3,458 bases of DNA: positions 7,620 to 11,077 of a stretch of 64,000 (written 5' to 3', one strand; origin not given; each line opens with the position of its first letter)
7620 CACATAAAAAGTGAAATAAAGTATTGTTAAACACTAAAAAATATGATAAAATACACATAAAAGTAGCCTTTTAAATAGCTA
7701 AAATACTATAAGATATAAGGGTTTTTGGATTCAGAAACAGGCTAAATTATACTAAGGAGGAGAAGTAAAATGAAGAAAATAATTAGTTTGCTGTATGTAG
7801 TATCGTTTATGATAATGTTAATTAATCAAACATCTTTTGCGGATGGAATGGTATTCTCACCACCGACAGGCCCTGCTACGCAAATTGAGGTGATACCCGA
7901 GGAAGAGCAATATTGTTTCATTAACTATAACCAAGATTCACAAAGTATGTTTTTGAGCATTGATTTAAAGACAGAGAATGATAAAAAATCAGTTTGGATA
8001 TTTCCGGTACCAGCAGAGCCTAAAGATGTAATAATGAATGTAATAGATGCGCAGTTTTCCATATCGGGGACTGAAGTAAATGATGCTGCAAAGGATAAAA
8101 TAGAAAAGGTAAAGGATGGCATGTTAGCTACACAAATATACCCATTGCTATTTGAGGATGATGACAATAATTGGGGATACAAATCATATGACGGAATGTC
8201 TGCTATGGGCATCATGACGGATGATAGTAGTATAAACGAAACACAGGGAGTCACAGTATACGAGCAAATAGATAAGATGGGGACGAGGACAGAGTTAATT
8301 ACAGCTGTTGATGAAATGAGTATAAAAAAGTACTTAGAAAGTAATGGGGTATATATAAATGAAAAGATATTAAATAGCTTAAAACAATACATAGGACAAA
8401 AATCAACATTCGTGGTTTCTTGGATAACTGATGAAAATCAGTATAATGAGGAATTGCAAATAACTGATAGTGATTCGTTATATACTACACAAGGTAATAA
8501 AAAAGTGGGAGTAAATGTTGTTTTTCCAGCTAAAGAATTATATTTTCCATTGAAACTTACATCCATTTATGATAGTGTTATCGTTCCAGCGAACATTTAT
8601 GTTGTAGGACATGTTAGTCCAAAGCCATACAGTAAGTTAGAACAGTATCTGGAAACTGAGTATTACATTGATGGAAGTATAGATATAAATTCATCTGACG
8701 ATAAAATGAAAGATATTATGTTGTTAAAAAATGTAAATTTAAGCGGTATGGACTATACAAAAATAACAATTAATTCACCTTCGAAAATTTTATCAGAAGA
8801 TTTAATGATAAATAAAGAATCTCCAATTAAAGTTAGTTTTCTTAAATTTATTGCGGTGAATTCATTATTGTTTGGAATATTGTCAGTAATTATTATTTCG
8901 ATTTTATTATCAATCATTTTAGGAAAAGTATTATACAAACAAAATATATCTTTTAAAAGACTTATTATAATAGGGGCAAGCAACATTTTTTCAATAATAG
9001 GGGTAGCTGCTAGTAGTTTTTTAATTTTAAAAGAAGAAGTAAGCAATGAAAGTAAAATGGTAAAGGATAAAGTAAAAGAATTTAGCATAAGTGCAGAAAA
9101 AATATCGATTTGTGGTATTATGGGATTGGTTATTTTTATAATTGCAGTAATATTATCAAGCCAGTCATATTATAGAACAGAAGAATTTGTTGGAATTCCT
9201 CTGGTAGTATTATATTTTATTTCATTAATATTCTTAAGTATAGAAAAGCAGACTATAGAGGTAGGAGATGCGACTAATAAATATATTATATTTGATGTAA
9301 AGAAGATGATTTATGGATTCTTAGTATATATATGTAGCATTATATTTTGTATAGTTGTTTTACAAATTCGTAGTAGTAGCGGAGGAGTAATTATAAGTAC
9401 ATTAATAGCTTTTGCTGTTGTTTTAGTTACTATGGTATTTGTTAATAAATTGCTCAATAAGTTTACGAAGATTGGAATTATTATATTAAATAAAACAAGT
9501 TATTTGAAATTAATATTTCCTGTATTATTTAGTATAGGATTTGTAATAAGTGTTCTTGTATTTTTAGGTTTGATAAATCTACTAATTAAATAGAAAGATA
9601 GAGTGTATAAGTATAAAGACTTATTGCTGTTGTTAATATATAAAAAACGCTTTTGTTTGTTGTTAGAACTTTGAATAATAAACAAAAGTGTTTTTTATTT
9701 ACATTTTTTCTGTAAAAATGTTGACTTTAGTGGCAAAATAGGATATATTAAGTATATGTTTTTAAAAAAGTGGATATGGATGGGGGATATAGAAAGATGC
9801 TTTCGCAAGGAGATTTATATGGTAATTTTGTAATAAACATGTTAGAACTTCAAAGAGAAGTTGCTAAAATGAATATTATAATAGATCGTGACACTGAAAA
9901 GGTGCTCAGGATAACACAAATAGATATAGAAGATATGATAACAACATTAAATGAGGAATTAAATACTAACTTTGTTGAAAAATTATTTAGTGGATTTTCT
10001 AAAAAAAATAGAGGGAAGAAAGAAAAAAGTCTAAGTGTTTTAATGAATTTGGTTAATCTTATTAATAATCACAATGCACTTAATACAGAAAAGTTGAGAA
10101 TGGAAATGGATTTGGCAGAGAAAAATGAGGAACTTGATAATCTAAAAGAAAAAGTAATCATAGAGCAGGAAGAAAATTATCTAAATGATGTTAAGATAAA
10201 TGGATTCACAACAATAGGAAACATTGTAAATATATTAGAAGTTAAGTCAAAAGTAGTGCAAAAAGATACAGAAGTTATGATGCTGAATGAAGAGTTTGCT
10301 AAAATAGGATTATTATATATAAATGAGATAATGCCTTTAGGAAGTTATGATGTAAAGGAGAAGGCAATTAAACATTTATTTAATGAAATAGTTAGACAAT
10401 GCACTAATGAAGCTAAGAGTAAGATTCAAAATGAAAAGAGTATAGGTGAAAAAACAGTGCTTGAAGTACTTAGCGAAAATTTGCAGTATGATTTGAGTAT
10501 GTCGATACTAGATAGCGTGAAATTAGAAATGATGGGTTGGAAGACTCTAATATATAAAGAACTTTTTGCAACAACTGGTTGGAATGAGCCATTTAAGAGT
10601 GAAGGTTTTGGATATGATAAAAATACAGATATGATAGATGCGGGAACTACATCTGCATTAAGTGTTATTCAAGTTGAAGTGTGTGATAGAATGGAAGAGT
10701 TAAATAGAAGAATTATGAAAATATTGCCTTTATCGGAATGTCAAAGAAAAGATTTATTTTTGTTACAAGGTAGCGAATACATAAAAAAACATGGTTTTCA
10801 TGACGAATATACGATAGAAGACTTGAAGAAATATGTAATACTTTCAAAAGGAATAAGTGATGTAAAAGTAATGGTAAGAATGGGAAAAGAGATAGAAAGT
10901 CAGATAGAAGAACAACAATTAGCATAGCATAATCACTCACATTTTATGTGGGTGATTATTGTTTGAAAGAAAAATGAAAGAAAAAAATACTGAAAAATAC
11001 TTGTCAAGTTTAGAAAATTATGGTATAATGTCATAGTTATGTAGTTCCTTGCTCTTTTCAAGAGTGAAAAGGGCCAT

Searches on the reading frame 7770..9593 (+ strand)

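Call 30: search_protein_families(library=pfam, proteins=[window:7770-9593:+], max_evalue=0.1)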
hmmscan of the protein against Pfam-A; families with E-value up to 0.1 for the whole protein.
window:7770-9593:+ (607 aa): 1 family
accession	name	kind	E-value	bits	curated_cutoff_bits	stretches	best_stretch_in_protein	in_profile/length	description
PF10092.14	DUF2330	-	5.3e-05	23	24.7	1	56-223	32-171/279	Uncharacterized protein conserved in bacteria (DUF2330)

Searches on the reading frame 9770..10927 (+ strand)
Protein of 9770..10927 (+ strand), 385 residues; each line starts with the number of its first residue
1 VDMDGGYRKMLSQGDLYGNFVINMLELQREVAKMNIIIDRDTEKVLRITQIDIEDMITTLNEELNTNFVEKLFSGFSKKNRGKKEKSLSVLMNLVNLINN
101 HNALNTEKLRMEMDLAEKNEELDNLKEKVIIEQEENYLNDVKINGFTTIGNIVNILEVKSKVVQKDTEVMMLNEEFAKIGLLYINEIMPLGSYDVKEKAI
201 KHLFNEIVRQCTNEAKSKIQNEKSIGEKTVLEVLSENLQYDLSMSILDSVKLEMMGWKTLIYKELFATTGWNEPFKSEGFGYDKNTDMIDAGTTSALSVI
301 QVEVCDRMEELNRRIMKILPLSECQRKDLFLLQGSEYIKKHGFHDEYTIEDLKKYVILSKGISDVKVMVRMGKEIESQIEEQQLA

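Call 30: search_protein_families(library=pfam, proteins=[window:9770-10927:+], max_evalue=0.1)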
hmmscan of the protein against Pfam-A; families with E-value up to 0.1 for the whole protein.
window:9770-10927:+ (385 aa): 2 families
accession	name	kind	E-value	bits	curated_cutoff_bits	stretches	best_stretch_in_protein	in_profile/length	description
PF14513.12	DAG_kinase_N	-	0.015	16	23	1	56-141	55-140/151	Diacylglycerol kinase N-terminus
PF01640.23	Peptidase_C10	-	0.094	13.4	26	0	198-268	81-152/194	Peptidase C10 family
